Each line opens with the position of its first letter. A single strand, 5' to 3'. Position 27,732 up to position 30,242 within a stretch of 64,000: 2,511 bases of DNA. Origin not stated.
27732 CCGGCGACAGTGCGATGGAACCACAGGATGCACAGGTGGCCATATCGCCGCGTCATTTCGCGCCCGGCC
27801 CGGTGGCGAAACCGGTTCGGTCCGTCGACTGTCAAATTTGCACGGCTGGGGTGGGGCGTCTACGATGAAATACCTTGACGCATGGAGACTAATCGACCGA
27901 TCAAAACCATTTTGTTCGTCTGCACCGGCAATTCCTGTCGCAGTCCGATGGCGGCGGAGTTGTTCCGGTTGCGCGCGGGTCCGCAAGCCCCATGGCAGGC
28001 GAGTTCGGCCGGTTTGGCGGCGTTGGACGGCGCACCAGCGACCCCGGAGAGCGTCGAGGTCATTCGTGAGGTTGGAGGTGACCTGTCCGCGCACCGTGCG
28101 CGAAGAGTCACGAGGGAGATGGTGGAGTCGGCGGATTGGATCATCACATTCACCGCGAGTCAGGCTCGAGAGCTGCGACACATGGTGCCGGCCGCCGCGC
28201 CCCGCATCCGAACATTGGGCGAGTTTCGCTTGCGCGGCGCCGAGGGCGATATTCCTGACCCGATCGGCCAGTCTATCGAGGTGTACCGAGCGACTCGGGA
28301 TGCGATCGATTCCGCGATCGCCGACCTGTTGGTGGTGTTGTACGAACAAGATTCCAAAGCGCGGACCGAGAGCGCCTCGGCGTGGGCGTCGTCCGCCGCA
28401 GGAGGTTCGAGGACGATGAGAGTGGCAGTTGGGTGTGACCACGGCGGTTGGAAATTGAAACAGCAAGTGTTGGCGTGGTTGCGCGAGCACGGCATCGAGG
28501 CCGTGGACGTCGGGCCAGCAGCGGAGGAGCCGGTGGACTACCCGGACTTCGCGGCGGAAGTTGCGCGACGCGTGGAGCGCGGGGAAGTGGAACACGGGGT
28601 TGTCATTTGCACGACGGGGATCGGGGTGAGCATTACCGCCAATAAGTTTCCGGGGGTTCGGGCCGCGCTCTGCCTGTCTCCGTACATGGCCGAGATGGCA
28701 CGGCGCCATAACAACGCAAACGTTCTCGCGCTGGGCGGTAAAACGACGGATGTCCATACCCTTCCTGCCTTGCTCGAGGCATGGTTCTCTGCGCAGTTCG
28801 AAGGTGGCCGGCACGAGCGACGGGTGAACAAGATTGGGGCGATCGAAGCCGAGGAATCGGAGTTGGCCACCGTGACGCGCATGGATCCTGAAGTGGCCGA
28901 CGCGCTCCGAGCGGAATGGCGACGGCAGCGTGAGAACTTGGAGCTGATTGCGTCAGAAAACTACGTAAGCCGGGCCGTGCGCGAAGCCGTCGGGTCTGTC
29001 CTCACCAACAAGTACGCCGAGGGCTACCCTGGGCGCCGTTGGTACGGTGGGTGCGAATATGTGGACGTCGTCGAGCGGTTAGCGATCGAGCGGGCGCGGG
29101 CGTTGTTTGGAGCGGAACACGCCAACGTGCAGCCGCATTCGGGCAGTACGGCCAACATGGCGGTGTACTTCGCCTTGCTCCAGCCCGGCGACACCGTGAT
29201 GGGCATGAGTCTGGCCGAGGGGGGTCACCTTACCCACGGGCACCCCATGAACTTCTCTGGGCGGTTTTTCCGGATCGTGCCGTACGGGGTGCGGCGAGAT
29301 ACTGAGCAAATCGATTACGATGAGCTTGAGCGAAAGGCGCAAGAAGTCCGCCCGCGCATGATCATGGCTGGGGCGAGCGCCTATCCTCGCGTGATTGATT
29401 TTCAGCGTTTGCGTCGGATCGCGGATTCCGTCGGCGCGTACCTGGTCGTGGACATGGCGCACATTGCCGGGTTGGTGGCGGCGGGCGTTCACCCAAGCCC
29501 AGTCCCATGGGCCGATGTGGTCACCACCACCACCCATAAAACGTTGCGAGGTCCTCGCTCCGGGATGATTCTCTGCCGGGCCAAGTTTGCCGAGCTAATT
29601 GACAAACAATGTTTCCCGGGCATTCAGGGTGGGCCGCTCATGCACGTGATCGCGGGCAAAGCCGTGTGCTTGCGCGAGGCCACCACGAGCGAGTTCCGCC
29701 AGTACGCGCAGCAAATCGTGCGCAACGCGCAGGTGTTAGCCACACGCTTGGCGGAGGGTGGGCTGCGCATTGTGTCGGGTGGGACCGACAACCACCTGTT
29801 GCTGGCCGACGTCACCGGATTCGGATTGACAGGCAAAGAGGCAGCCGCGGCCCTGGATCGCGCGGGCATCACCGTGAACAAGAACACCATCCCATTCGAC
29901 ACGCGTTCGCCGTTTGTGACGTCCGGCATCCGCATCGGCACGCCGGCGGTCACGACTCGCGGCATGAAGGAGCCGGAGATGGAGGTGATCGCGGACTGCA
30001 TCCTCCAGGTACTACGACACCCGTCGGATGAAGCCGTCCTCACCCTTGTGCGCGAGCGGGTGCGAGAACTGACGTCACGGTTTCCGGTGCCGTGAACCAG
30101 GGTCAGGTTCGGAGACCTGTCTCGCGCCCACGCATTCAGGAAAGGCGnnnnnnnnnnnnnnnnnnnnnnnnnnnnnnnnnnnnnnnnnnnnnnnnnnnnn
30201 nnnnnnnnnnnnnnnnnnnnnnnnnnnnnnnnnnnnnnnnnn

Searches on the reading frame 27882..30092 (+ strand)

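Call 39: search_protein_families(library=pfam, proteins=[window:27882-30092:+], max_evalue=0.00001)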
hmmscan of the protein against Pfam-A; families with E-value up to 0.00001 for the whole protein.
window:27882-30092:+ (737 aa): 4 families
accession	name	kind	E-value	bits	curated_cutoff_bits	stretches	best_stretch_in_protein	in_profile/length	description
PF00464.25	SHMT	-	2.6e-168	560.2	27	1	332-707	2-399/399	Serine hydroxymethyltransferase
PF02502.23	LacAB_rpiB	-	2.6e-53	180.1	24.7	1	181-318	1-138/138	Ribose/Galactose Isomerase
PF01451.26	LMWPc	-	1.6e-31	109.9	23.2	1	10-150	1-144/144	Low molecular weight phosphotyrosine protein phosphatase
PF00155.27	Aminotran_1_2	-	2.7e-07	30.6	19.7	1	407-692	53-351/361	Aminotransferase class I and II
